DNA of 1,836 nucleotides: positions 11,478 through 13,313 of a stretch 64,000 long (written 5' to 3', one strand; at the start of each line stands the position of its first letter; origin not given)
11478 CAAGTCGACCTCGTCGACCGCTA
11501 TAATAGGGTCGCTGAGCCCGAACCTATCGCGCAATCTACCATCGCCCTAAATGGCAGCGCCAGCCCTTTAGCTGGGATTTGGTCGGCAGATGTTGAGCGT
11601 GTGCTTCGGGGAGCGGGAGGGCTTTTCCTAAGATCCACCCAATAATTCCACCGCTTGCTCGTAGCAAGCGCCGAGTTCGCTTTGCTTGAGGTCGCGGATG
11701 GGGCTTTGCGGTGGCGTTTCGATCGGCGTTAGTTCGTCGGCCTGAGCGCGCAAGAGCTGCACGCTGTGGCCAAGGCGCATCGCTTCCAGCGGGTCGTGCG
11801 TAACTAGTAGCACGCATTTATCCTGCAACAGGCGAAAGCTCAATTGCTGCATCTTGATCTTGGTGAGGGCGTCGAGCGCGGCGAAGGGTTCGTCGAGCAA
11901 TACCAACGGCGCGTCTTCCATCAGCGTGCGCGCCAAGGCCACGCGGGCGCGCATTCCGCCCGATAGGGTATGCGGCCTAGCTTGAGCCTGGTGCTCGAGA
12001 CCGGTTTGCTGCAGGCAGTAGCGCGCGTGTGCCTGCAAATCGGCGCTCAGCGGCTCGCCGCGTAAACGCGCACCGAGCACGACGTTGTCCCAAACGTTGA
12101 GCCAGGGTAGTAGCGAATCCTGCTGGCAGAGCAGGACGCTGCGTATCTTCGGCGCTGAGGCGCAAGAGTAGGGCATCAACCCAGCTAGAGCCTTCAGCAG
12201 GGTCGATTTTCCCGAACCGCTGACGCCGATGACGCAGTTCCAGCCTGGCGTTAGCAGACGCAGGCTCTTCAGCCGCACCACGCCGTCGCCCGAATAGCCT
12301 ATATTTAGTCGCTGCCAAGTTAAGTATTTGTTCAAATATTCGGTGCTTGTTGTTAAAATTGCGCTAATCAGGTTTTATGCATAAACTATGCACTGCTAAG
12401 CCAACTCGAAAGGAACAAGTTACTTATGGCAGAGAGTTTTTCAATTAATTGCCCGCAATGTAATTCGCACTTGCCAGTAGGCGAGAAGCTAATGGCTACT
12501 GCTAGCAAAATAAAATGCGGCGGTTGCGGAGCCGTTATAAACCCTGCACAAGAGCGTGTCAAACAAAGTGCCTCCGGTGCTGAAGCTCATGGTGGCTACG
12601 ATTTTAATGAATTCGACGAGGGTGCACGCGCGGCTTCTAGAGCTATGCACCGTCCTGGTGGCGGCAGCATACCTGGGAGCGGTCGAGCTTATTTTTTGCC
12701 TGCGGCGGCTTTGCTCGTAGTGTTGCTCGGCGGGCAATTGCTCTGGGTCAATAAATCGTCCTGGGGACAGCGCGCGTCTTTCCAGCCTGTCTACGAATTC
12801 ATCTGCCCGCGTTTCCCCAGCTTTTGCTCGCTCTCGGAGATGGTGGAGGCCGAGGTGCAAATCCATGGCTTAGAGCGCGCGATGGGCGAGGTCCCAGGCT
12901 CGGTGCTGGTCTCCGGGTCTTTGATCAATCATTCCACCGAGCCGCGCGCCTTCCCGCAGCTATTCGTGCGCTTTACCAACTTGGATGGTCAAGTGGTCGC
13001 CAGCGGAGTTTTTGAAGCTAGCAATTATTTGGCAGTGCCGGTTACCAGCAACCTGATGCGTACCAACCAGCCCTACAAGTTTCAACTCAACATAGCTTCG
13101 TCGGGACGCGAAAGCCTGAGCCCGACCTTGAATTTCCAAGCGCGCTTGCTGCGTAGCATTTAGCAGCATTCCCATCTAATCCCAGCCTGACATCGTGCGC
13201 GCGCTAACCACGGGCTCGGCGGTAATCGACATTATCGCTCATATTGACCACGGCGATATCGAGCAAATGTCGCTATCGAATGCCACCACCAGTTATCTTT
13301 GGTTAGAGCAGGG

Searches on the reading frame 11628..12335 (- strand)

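Call 37: search_protein_families(library=pfam, proteins=[window:11628-12335:-], max_evalue=0.0001)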
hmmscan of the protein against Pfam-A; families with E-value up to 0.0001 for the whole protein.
window:11628-12335:- (235 aa): 3 families
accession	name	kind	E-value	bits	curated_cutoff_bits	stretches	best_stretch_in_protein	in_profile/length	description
PF00005.33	ABC_tran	-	3e-20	73.6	25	1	35-152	16-137/137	ABC transporter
PF13304.12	AAA_21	-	9.9e-07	29.5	27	0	33-53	2-22/304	AAA domain, putative AbiEii toxin, Type IV TA system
PF02463.25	SMC_N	-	6.1e-06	26.3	40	0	28-51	22-45/220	RecF/RecN/SMC N terminal domain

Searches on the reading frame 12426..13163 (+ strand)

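Call 37: search_protein_families(library=pfam, proteins=[window:12426-13163:+], max_evalue=0.0001)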
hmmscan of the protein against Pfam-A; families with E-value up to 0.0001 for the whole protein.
window:12426-13163:+ (245 aa): 1 family
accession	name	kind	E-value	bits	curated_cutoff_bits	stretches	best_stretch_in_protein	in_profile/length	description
PF11906.13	DUF3426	-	4.2e-17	63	27.7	1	94-228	2-138/147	Protein of unknown function (DUF3426)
